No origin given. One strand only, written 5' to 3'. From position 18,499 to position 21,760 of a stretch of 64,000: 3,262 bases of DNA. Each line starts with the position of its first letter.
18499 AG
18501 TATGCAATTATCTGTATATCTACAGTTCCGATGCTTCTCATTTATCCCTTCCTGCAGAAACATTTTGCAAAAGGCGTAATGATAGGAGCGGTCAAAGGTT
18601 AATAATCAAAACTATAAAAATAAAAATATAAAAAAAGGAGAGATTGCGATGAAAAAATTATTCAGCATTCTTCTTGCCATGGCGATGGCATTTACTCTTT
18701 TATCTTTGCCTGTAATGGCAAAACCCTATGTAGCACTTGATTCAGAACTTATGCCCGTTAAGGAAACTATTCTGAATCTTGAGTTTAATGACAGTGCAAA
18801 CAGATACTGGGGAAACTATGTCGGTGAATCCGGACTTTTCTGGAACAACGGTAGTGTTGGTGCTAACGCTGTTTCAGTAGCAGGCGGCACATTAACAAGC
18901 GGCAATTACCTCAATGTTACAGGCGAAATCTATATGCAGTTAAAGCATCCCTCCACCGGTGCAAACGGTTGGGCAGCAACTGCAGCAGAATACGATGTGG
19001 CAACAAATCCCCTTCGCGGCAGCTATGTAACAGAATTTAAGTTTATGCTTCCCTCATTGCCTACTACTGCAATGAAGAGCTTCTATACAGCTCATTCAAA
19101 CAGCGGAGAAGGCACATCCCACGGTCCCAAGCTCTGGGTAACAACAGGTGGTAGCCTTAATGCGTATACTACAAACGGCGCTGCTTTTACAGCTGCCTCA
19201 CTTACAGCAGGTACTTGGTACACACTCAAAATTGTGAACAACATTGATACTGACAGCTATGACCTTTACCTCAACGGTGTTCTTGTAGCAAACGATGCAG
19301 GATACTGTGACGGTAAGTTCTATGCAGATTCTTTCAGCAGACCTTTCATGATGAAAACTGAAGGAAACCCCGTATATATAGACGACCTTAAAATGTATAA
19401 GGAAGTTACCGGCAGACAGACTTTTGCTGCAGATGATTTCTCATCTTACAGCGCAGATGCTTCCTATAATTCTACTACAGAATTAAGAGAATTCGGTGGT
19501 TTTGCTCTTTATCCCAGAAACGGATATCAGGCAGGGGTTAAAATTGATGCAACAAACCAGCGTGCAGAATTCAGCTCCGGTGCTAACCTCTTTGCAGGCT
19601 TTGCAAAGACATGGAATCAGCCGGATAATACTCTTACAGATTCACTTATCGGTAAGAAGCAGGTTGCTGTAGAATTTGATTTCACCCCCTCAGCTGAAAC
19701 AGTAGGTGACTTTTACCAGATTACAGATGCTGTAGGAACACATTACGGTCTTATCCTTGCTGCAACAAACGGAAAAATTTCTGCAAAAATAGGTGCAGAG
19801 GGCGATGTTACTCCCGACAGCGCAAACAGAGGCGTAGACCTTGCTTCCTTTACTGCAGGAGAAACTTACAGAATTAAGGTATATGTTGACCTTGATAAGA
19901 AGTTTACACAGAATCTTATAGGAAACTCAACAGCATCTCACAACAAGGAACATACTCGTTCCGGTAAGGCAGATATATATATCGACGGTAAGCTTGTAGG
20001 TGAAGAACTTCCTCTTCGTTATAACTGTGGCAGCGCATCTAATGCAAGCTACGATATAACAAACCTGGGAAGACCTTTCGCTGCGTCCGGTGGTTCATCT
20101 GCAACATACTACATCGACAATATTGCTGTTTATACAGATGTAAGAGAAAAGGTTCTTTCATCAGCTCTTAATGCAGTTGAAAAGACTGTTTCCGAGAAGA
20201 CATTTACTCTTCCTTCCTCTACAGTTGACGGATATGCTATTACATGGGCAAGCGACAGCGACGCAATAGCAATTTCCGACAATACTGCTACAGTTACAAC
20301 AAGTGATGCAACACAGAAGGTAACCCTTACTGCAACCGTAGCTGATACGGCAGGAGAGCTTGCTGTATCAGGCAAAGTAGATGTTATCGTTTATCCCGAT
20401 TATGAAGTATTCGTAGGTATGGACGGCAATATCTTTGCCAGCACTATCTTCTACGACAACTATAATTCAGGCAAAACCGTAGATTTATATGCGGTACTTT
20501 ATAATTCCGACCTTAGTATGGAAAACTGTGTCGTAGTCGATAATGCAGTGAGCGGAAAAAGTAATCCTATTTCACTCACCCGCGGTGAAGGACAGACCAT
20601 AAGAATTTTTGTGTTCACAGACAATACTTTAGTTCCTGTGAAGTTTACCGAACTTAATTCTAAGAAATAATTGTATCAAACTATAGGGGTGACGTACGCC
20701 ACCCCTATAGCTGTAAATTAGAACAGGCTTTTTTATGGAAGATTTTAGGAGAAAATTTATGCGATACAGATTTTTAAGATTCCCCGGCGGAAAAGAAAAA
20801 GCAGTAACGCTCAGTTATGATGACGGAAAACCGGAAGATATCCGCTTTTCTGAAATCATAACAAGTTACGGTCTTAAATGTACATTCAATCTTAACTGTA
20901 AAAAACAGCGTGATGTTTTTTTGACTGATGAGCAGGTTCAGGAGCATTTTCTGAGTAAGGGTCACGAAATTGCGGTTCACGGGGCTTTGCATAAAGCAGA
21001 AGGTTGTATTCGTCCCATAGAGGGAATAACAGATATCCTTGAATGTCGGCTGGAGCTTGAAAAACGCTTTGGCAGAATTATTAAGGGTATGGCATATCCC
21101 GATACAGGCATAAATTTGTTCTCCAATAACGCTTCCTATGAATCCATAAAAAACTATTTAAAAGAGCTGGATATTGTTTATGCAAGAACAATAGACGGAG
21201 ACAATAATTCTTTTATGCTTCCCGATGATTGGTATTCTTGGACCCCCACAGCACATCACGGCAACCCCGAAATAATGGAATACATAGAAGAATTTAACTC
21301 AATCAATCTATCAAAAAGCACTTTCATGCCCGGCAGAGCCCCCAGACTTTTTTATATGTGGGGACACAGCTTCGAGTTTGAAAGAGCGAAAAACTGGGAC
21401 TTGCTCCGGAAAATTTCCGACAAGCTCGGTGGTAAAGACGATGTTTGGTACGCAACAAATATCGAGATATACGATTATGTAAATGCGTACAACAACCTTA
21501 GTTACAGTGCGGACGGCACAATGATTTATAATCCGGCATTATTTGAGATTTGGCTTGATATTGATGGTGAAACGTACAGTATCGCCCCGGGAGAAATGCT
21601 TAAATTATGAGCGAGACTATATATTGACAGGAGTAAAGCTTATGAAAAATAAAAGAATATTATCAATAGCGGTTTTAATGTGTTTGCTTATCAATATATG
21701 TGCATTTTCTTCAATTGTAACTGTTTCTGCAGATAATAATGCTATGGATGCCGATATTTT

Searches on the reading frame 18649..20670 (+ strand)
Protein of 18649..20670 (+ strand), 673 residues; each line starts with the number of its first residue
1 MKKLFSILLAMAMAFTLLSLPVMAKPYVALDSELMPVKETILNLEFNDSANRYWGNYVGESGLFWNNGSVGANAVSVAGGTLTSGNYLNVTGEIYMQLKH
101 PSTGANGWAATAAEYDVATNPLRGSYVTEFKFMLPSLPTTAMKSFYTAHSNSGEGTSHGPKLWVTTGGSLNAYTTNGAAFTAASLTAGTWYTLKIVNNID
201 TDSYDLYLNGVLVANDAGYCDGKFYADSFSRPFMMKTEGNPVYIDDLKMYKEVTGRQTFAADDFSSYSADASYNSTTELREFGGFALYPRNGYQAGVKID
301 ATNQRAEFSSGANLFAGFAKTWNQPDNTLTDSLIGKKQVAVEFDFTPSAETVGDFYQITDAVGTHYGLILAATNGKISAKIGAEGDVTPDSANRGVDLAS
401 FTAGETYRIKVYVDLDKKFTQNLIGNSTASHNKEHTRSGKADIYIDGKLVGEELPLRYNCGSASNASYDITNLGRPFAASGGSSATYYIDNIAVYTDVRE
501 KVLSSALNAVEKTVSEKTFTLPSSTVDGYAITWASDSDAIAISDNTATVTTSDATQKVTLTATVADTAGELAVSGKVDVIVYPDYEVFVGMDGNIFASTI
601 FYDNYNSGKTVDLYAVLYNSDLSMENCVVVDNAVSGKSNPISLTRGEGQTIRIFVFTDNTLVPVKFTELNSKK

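Call 5: search_protein_families(library=pfam, proteins=[window:18649-20670:+], max_evalue=0.001)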
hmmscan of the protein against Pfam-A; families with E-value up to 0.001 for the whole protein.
window:18649-20670:+ (673 aa): 1 family
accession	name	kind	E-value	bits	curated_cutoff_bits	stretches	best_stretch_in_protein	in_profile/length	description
PF20578.4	aBig_2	-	2.5e-05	24.5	27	1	516-568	22-75/89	Atrophied bacterial Ig domain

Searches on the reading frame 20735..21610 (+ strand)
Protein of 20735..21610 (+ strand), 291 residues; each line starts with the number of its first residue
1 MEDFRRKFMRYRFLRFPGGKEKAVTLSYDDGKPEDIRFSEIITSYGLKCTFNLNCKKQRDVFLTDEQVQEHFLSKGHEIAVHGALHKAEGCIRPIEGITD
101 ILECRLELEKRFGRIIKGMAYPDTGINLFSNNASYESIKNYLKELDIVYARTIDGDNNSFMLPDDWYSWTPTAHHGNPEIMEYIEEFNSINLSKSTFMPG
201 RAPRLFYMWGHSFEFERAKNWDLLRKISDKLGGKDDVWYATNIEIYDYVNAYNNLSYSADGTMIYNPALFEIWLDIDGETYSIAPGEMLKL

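Call 5: search_protein_families(library=pfam, proteins=[window:20735-21610:+], max_evalue=0.001)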
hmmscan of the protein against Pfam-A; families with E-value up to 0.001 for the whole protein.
window:20735-21610:+ (291 aa): 1 family
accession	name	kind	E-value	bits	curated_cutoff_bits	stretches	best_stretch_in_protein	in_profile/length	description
PF01522.26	Polysacc_deac_1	-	4e-07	30.5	23.1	1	20-127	5-109/124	Polysaccharide deacetylase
